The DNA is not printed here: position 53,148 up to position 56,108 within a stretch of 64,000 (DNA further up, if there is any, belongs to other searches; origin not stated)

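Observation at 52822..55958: Aas-like enzyme with an integrated acyl carrier domain, overlapping a LMW phosphotyrosine phosphatase and converging on the carboxylase operon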

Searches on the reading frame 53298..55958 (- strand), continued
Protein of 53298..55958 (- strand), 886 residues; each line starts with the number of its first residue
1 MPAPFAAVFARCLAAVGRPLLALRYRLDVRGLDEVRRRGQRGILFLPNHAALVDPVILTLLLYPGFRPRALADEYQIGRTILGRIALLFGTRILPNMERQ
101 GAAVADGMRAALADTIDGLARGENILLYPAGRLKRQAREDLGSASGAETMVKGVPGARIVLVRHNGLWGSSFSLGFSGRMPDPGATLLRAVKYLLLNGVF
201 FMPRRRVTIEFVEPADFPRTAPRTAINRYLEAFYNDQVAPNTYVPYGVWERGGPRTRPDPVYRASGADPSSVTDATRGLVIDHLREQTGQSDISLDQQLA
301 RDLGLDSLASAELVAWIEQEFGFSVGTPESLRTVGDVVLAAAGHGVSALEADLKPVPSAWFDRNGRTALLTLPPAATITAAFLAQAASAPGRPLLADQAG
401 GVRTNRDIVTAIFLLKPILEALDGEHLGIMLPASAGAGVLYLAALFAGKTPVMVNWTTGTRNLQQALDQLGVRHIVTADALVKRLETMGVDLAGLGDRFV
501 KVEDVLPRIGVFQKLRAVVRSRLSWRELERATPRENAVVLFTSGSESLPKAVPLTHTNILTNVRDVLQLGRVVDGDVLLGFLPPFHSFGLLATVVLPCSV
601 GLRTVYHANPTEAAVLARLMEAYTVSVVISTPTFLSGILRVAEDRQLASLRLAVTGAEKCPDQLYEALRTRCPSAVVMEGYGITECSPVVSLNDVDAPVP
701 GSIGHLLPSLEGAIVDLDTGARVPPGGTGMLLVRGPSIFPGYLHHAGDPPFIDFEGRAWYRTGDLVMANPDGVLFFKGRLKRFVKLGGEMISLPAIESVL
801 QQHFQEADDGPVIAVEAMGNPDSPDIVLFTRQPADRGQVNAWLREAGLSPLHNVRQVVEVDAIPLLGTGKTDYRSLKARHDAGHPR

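Call 43: fold_search(model_id=the predicted structure, library=pdb)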
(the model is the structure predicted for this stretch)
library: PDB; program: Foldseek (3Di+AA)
matches with E <= 10: 1375; with E <= 0.001: 650
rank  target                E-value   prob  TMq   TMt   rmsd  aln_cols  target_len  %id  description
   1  3a9v                  4.5e-33  1.00  0.49  0.79   4.6       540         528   24  Crystal structures and enzymatic mechanisms of a Populus tomentosa 4-coumarate--CoA ligase (released 2010-09-08)
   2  3rg2_F                1.3e-32  1.00  0.48  0.68   9.2       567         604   21  Structure of a two-domain NRPS fusion protein containing the EntE adenylation domain and EntB aryl-carrier protein fro (released 2012-03-07)
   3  5bst                  1.3e-32  1.00  0.48  0.77   5.0       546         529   22  Crystal structure of 4-coumarate:CoA ligase complexed with coumaroyl adenylate (released 2016-05-11)
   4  3rg2_B                2.4e-32  1.00  0.48  0.69   9.0       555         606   20  Structure of a two-domain NRPS fusion protein containing the EntE adenylation domain and EntB aryl-carrier protein fro (released 2012-03-07)
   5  3rg2_D                5.3e-32  1.00  0.48  0.68   8.9       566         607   21  Structure of a two-domain NRPS fusion protein containing the EntE adenylation domain and EntB aryl-carrier protein fro (released 2012-03-07)
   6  3rg2_H                5.3e-32  1.00  0.47  0.67   9.1       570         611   21  Structure of a two-domain NRPS fusion protein containing the EntE adenylation domain and EntB aryl-carrier protein fro (released 2012-03-07)
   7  3rg2_C                5.9e-32  1.00  0.48  0.67   9.1       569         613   21  Structure of a two-domain NRPS fusion protein containing the EntE adenylation domain and EntB aryl-carrier protein fro (released 2012-03-07)
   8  5bsr                  7.3e-32  1.00  0.49  0.80   4.6       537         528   22  Crystal structure of 4-coumarate:CoA ligase complexed with adenosine monophosphate and Coenzyme A (released 2016-05-11)
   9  3rg2_A                1.0e-31  1.00  0.47  0.67   9.0       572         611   21  Structure of a two-domain NRPS fusion protein containing the EntE adenylation domain and EntB aryl-carrier protein fro (released 2012-03-07)
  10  4fuq_C                1.5e-31  1.00  0.39  0.67  12.6       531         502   22  Crystal structure of apo MatB from Rhodopseudomonas palustris (released 2012-07-25)
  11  3rg2_I                1.8e-31  1.00  0.47  0.67   9.1       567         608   21  Structure of a two-domain NRPS fusion protein containing the EntE adenylation domain and EntB aryl-carrier protein fro (released 2012-03-07)
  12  8k4r_A                2.0e-31  1.00  0.47  0.79   4.7       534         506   24  Structure of VinM-VinL complex (released 2023-11-01)
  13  4gxr                  2.0e-31  1.00  0.40  0.66  11.5       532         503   22  Structure of ATP bound RpMatB-BxBclM chimera B3 (released 2012-10-24)
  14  3rg2_E                3.1e-31  1.00  0.47  0.66   9.2       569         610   20  Structure of a two-domain NRPS fusion protein containing the EntE adenylation domain and EntB aryl-carrier protein fro (released 2012-03-07)
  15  4iz6_A                5.3e-31  1.00  0.49  0.69   8.8       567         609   21  Structure of EntE and EntB, an NRPS adenylation-PCP fusion protein with pseudo translational symmetry (released 2013-07-31)
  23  8i8d_A                1.4e-30  1.00  0.48  0.77   4.5       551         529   20  Acyl-ACP synthetase structure bound to MC7-ACP (released 2024-02-07)
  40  8hsy_A                1.1e-29  1.00  0.40  0.64  11.3       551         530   19  Acyl-ACP Synthetase structure (released 2023-12-27)
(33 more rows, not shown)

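Call 45: find_encoding_contigs(protein=P0003, flank=8000, max_places=2)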
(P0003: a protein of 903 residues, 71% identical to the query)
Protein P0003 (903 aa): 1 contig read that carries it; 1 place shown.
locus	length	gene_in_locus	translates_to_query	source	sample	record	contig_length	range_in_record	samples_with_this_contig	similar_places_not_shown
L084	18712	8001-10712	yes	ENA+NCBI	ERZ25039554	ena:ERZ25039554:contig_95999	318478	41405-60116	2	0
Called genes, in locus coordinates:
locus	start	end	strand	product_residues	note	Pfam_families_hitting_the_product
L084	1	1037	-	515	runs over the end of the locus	PF00675:Peptidase_M16, PF05193:Peptidase_M16_C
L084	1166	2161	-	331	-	PF00248:Aldo_ket_red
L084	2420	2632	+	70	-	PF09413:DUF2007 (weak)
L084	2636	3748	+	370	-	PF04307:YdjM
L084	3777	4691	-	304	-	PF00089:Trypsin, PF13365:Trypsin_2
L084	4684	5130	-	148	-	PF10722:YbjN (weak), PF22551:TY-Chap1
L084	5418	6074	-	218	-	PF12796:Ank_2, PF00023:Ank, PF13606:Ank_3 (weak), PF13637:Ank_4, PF13857:Ank_5, PF12796:Ank_2, PF00023:Ank (weak), PF13637:Ank_4, +1 more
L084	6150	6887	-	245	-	PF01061:ABC2_membrane, PF12698:ABC2_membrane_3 (weak), PF12679:ABC2_membrane_2 (weak)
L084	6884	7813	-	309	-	PF00005:ABC_tran, PF13304:AAA_21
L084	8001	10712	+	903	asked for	PF01553:Acyltransferase (weak), PF00550:PP-binding (weak), PF00501:AMP-binding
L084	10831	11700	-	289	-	PF11449:ArsP_2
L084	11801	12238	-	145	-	PF08544:GHMP_kinases_C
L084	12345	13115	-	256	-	PF10509:GalKase_gal_bdg, PF00288:GHMP_kinases_N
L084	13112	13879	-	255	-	PF12804:NTP_transf_3 (weak), PF00483:NTP_transferase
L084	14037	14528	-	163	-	PF00583:Acetyltransf_1, PF13673:Acetyltransf_10, PF13508:Acetyltransf_7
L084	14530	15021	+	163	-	-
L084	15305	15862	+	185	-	PF11138:DUF2911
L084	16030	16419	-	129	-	PF13428:TPR_14 (faint), PF14559:TPR_19 (faint)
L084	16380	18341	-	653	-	PF00069:Pkinase, PF07714:PK_Tyr_Ser-Thr, PF03109:ABC1 (weak), PF07719:TPR_2 (faint), PF14559:TPR_19 (faint), PF13431:TPR_17 (faint)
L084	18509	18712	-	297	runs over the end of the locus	PF02775:TPP_enzyme_C, PF12367:PFO_beta_C (weak)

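Call 46: find_encoding_contigs(protein=P0002, flank=8000, max_places=2)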
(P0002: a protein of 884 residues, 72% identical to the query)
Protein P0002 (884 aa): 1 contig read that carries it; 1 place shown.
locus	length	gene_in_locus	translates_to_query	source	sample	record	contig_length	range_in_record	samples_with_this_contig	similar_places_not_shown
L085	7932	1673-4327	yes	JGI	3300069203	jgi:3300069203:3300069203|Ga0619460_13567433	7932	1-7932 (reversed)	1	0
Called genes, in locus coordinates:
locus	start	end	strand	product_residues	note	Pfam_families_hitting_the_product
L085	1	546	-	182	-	?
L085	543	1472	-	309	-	PF00005:ABC_tran, PF13304:AAA_21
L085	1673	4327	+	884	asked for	PF00550:PP-binding (weak), PF00501:AMP-binding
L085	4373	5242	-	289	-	PF11449:ArsP_2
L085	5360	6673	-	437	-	PF10509:GalKase_gal_bdg, PF00288:GHMP_kinases_N (faint), PF08544:GHMP_kinases_C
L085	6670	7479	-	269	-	PF00483:NTP_transferase, PF12804:NTP_transf_3 (faint)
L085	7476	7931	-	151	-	?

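Call 76: list_cluster_members(proteins=[P0001, P0271])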
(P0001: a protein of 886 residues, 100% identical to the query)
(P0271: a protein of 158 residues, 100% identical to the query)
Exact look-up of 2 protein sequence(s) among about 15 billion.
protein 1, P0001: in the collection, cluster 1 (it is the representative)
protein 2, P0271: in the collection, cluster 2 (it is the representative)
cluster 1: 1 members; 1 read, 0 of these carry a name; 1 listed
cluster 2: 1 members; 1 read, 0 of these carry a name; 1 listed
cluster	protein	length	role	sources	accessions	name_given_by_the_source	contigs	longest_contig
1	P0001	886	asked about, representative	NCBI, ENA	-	-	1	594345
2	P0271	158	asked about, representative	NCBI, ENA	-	-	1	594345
